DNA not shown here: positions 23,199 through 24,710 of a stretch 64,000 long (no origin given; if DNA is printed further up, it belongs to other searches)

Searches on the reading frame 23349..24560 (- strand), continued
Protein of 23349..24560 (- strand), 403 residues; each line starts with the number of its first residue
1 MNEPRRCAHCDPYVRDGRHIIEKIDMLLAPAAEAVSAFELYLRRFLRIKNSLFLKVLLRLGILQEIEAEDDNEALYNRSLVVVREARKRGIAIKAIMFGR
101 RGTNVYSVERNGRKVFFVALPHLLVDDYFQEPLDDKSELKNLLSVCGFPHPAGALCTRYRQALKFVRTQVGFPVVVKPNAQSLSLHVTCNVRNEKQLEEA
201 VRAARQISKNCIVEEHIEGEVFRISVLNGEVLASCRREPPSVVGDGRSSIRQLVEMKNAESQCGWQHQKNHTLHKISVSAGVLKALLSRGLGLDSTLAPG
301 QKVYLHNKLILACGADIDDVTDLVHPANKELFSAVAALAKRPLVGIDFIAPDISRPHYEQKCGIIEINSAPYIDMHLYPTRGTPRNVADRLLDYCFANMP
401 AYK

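Call 53: search_protein_families(library=phrogs, proteins=[window:23349-24560:-], max_evalue=0.01)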
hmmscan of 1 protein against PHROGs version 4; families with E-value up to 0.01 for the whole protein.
window:23349-24560:- (403 aa): 0 families

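Call 54: search_protein_families(library=pfam, proteins=[L001:5253-5564:+, L015:7269-7565:+, L018:5817-6104:+, L023:166-459:+, L030:2658-2918:+, L034:7242-7493:+, L036:7376-7660:+, L002:5600-5851:-, L005:110-370:-, L017:1772-2050:-], max_evalue=0.001)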
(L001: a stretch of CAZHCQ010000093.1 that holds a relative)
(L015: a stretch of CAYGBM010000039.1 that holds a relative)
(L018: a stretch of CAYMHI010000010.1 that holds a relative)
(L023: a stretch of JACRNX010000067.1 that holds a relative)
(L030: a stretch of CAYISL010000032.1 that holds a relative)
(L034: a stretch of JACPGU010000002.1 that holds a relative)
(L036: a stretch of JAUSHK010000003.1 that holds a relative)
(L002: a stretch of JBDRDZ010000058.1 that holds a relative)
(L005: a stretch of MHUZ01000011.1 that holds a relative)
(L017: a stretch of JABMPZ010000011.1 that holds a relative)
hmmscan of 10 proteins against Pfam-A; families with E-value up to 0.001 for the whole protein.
L001:5253-5564:+ (104 aa): 2 families
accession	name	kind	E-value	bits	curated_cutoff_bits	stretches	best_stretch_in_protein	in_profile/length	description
PF03179.20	V-ATPase_G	-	0.00028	21.8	28.6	1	4-82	3-85/105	Vacuolar (H+)-ATPase G subunit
PF01991.23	vATP-synt_E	-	0.00061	19.7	24.2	1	8-68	12-71/199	ATP synthase (E/31 kDa) subunit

L015:7269-7565:+ (99 aa): 0 families

L018:5817-6104:+ (96 aa): 1 family
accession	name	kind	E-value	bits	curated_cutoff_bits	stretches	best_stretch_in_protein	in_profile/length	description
PF02686.20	GatC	-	1.7e-17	63.8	23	1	21-92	2-66/66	Glu-tRNAGln amidotransferase C subunit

L023:166-459:+ (98 aa): 0 families

L030:2658-2918:+ (87 aa): 0 families

L034:7242-7493:+ (84 aa): 1 family
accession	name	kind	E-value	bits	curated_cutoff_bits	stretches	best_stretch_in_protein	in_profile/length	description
PF01649.23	Ribosomal_S20p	-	3.5e-18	66.5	29.5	1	2-82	1-81/83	Ribosomal protein S20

L036:7376-7660:+ (95 aa): 2 families
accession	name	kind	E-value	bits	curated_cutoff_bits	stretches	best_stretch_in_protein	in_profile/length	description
PF12647.12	RNHCP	-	3.3e-28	97.9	24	1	10-92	2-89/90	RNHCP domain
PF08209.17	Sgf11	-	0.00029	20.7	26.4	1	9-34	2-27/33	Sgf11 (transcriptional regulation protein)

L002:5600-5851:- (83 aa): 0 families

L005:110-370:- (86 aa): 0 families

L017:1772-2050:- (92 aa): 0 families

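Call 55: search_protein_families(library=pfam, proteins=[L012:7406-7822:-, L006:7685-8008:-, L032:7713-8051:-, L034:7566-7940:-, L012:2599-4674:+, L020:8460-11105:+, L038:7009-7311:-, L034:5199-5999:+, L008:2923-3888:+, L024:5048-6322:+], max_evalue=0.001)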
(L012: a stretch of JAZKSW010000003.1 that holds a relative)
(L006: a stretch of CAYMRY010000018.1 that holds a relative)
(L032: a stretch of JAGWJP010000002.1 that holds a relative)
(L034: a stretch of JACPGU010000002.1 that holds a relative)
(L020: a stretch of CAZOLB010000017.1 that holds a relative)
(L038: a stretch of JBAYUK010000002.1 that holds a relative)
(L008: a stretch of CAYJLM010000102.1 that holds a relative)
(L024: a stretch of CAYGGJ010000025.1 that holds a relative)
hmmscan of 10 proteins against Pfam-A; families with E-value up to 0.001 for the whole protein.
L012:7406-7822:- (138 aa): 1 family
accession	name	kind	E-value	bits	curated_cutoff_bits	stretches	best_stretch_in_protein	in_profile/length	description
PF18895.5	T4SS_pilin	-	1.3e-06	28.8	26.6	1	69-126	7-64/71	Type IV secretion system pilin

L006:7685-8008:- (107 aa): 0 families

L032:7713-8051:- (112 aa): 1 family
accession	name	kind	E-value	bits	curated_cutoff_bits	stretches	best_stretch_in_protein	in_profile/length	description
PF18895.5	T4SS_pilin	-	1.4e-08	35.2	26.6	1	39-100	10-70/71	Type IV secretion system pilin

L034:7566-7940:- (124 aa): 1 family
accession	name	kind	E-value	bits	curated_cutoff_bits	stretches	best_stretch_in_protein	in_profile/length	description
PF18895.5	T4SS_pilin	-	3.1e-11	43.6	26.6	1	38-102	1-64/71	Type IV secretion system pilin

L012:2599-4674:+ (692 aa): 5 families
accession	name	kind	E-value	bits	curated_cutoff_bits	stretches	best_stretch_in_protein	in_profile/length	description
PF00133.28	tRNA-synt_1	-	6.1e-118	394.6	22.7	2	14-412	2-245/414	tRNA synthetases class I (I, L, M and V)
PF08264.19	Anticodon_1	-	5.9e-29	101.3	25.1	1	592-691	1-105/148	Anticodon-binding domain of tRNA ligase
PF09334.17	tRNA-synt_1g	-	1.9e-28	99.8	20.1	2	331-551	158-372/391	tRNA synthetases class I (M)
PF13603.12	tRNA-synt_1_2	-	3e-13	50.1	25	1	240-304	86-150/185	Leucyl-tRNA synthetase, editing domain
PF01406.26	tRNA-synt_1e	-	4.7e-05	23.3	27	0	487-552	234-298/301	tRNA synthetases class I (C) catalytic domain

L020:8460-11105:+ (882 aa): 5 families
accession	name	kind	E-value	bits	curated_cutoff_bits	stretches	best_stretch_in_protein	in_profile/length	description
PF13603.12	tRNA-synt_1_2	-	1.1e-60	204.7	25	1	234-429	2-185/185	Leucyl-tRNA synthetase, editing domain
PF00133.28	tRNA-synt_1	-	8.1e-49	166.9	22.7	3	26-236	2-225/414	tRNA synthetases class I (I, L, M and V)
PF09334.17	tRNA-synt_1g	-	7e-28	97.9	20.1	2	51-200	5-150/391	tRNA synthetases class I (M)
PF08264.19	Anticodon_1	-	4.5e-21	75.7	25.1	1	733-838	9-137/148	Anticodon-binding domain of tRNA ligase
PF01406.26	tRNA-synt_1e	-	1e-06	28.8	27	0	635-687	243-294/301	tRNA synthetases class I (C) catalytic domain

L038:7009-7311:- (100 aa): 0 families

L034:5199-5999:+ (267 aa): 1 family
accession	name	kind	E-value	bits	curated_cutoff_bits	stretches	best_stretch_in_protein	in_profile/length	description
PF02096.25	60KD_IMP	-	5.3e-50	170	35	1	31-228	2-163/163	60Kd inner membrane protein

L008:2923-3888:+ (322 aa): 1 family
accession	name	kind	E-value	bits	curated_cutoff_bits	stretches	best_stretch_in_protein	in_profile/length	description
PF10432.14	bact-PGI_C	-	5.6e-41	140.4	24.5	1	169-319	3-150/151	Bacterial phospho-glucose isomerase C-terminal SIS domain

L024:5048-6322:+ (425 aa): 2 families
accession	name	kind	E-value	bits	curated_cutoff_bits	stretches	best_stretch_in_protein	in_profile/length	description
PF00675.25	Peptidase_M16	-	1.1e-39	136.2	22.3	1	14-161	2-148/149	Insulinase (Peptidase family M16)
PF05193.26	Peptidase_M16_C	-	2e-34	119.5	23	1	167-345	1-180/181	Peptidase M16 inactive domain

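Call 67: search_protein_families(library=pfam, proteins=[P0279, P0291, P0313, P0310, P0299, P0386, P0323, P0259], max_evalue=0.001)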
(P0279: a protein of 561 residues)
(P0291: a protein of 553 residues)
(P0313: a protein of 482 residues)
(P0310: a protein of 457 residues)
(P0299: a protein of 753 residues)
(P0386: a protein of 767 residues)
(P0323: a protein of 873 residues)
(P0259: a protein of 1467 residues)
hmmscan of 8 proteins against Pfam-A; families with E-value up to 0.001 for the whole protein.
P0279 (561 aa): 1 family
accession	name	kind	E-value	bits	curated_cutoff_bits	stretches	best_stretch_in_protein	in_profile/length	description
PF07478.18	Dala_Dala_lig_C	-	1.6e-06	28.2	24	1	167-231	31-94/204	D-ala D-ala ligase C-terminus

P0291 (553 aa): 1 family
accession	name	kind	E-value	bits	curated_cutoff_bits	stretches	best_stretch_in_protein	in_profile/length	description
PF07478.18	Dala_Dala_lig_C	-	0.00033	20.7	24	1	167-224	34-90/204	D-ala D-ala ligase C-terminus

P0313 (482 aa): 1 family
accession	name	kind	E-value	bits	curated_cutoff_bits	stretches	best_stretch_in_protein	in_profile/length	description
PF07478.18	Dala_Dala_lig_C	-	4.9e-06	26.6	24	1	97-169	26-97/204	D-ala D-ala ligase C-terminus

P0310 (457 aa): 2 families
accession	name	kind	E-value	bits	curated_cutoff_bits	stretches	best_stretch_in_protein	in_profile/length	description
PF08443.16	RimK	-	1.7e-05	24.9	21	0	189-295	2-105/188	RimK-like ATP-grasp domain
PF07478.18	Dala_Dala_lig_C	-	0.00099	19.1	24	0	213-278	21-85/204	D-ala D-ala ligase C-terminus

P0299 (753 aa): 12 families
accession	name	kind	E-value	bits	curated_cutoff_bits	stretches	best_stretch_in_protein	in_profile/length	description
PF02655.19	ATP-grasp_3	-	1.9e-16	61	23.2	1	408-500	4-82/160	ATP-grasp domain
PF02955.21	GSH-S_ATP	-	8e-12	45.4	23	1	432-509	20-104/175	Prokaryotic glutathione synthetase, ATP-grasp domain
PF00708.24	Acylphosphatase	-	3.3e-11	43.7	22.5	1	668-739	2-73/85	Acylphosphatase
PF08443.16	RimK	-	4.8e-09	36.5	21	1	419-508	15-106/188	RimK-like ATP-grasp domain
PF01071.24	GARS_A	-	7.9e-08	32.8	27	0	408-502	3-105/194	Phosphoribosylglycinamide synthetase, ATP-grasp (A) domain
PF07478.18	Dala_Dala_lig_C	-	2.3e-07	31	24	0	115-155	54-95/204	D-ala D-ala ligase C-terminus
PF14397.11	ATPgrasp_ST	-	6.2e-07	29.3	31.4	0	408-477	22-94/278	Sugar-transfer associated ATP-grasp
PF14398.11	ATPgrasp_YheCD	-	5.8e-06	26.2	26.8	0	432-478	37-83/255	YheC/D like ATP-grasp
PF02222.28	ATP-grasp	-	4.6e-05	23.6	27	0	67-142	3-76/179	ATP-grasp domain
PF18299.6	R2K_2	-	0.0003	21.1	26.2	0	112-160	33-81/147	ATP-grasp domain, R2K clade family 2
PF14243.11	R2K_3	-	0.00063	20.4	26.3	0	120-160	63-102/169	ATP-grasp domain, R2K clade family 3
PF13535.11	ATP-grasp_4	-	0.00085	19.4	27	0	462-494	33-68/160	ATP-grasp domain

P0386 (767 aa): 8 families
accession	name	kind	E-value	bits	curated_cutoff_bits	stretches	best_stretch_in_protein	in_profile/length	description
PF01071.24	GARS_A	-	2.2e-14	54.2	27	1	91-187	2-102/194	Phosphoribosylglycinamide synthetase, ATP-grasp (A) domain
PF02955.21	GSH-S_ATP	-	1.6e-13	50.9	23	1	119-199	24-106/175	Prokaryotic glutathione synthetase, ATP-grasp domain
PF02655.19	ATP-grasp_3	-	6.9e-13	49.4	23.2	1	90-206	2-100/160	ATP-grasp domain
PF14397.11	ATPgrasp_ST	-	4.4e-10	39.7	31.4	0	87-147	17-81/278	Sugar-transfer associated ATP-grasp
PF08443.16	RimK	-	2.4e-08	34.3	21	0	91-195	3-105/188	RimK-like ATP-grasp domain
PF14398.11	ATPgrasp_YheCD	-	1.3e-06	28.3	26.8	0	119-144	41-66/255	YheC/D like ATP-grasp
PF07478.18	Dala_Dala_lig_C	-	4.1e-06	26.9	24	0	146-191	52-98/204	D-ala D-ala ligase C-terminus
PF02786.22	CPSase_L_D2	-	0.00092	19.2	19.8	0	95-177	5-91/211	Carbamoyl-phosphate synthase L chain, ATP binding domain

P0323 (873 aa): 6 families
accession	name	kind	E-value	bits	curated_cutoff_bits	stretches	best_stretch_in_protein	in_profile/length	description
PF08443.16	RimK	-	2.6e-21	76.6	21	2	88-192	1-105/188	RimK-like ATP-grasp domain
PF00708.24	Acylphosphatase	-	5.2e-19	68.7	22.5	1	804-871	2-69/85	Acylphosphatase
PF02655.19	ATP-grasp_3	-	1.1e-15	58.6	23.2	2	89-204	2-101/160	ATP-grasp domain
PF14397.11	ATPgrasp_ST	-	1.1e-14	54.7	31.4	1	86-173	17-105/278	Sugar-transfer associated ATP-grasp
PF02955.21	GSH-S_ATP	-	5.3e-10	39.5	23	1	572-640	30-105/175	Prokaryotic glutathione synthetase, ATP-grasp domain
PF01071.24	GARS_A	-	1.2e-09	38.7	27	0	535-632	2-105/194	Phosphoribosylglycinamide synthetase, ATP-grasp (A) domain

P0259 (1467 aa): 12 families
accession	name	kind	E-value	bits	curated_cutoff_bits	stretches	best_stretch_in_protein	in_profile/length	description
PF08443.16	RimK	-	1.1e-24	87.5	21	2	424-527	2-106/188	RimK-like ATP-grasp domain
PF00708.24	Acylphosphatase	-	3e-18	66.3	22.5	1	1046-1120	2-76/85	Acylphosphatase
PF01071.24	GARS_A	-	4.9e-16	59.6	27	1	772-865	3-99/194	Phosphoribosylglycinamide synthetase, ATP-grasp (A) domain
PF02655.19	ATP-grasp_3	-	1.9e-14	54.5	23.2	1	425-652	3-155/160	ATP-grasp domain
PF02955.21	GSH-S_ATP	-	1.6e-13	51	23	0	1235-1317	20-104/175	Prokaryotic glutathione synthetase, ATP-grasp domain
PF07478.18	Dala_Dala_lig_C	-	5.4e-11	42.8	24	0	454-523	30-98/204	D-ala D-ala ligase C-terminus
PF14397.11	ATPgrasp_ST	-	1.7e-10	41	31.4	0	421-478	17-78/278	Sugar-transfer associated ATP-grasp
PF02786.22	CPSase_L_D2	-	5e-08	33.1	19.8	1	774-868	4-103/211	Carbamoyl-phosphate synthase L chain, ATP binding domain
PF09924.15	LPG_synthase_C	-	5.8e-08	32.6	27.5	1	45-202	15-162/298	Phosphatidylglycerol lysyltransferase, C-terminal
PF02222.28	ATP-grasp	-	1.7e-07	31.5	27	0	433-506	3-76/179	ATP-grasp domain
PF13549.11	ATP-grasp_5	-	3.5e-06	27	27.6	0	429-489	15-80/221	ATP-grasp domain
PF13535.11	ATP-grasp_4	-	5e-06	26.7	27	0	1247-1300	3-66/160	ATP-grasp domain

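Call 69: find_related_loci(query=A1, collection=metagenome_contigs, flank=3000)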
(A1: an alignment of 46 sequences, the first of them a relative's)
Query A1 (403 aa) in metagenome_contigs; peptide patterns used: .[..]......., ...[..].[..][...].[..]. (x = any residue, [..] = any of these).
342 stretches matched a pattern; 256 encode a relative of the query (tblastn E <= 1e-3); the best 80 are kept; 80 distinct loci.
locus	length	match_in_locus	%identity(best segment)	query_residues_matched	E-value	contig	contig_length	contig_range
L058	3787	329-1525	61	1-399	2e-173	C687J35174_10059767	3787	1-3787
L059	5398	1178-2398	52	1-403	1e-130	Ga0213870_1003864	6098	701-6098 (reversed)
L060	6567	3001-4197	52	3-394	3e-129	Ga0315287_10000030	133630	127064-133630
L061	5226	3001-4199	57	5-397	1e-122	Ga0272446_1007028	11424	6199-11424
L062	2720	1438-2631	49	7-397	6e-124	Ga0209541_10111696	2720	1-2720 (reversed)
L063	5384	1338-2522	46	7-393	1e-114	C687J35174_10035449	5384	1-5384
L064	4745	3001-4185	46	7-393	2e-114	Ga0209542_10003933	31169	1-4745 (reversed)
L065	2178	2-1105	49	38-397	5e-120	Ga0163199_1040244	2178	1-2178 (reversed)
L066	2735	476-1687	47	7-401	5e-118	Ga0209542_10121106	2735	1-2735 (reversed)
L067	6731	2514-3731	44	1-397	3e-113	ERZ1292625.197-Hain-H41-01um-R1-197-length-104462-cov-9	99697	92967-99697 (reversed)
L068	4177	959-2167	43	3-397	5e-113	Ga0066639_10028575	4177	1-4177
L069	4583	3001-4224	47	7-401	3e-112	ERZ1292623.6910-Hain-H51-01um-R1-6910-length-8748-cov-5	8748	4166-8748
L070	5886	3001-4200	46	7-398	1e-111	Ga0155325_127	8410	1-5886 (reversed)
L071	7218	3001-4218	46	7-403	2e-110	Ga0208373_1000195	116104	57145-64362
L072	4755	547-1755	45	1-397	5e-110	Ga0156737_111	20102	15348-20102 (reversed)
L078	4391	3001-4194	42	5-394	3e-101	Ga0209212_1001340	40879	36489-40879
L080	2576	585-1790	42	4-397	4e-104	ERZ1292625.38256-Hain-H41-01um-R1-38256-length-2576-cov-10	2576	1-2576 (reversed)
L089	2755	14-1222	41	4-398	1e-100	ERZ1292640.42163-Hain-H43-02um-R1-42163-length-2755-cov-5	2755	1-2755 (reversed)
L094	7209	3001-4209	41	4-397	7e-97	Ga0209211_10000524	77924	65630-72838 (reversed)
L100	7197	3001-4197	41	7-397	3e-96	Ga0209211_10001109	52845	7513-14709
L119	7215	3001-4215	46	1-398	9e-116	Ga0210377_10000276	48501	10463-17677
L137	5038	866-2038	34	7-399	1e-69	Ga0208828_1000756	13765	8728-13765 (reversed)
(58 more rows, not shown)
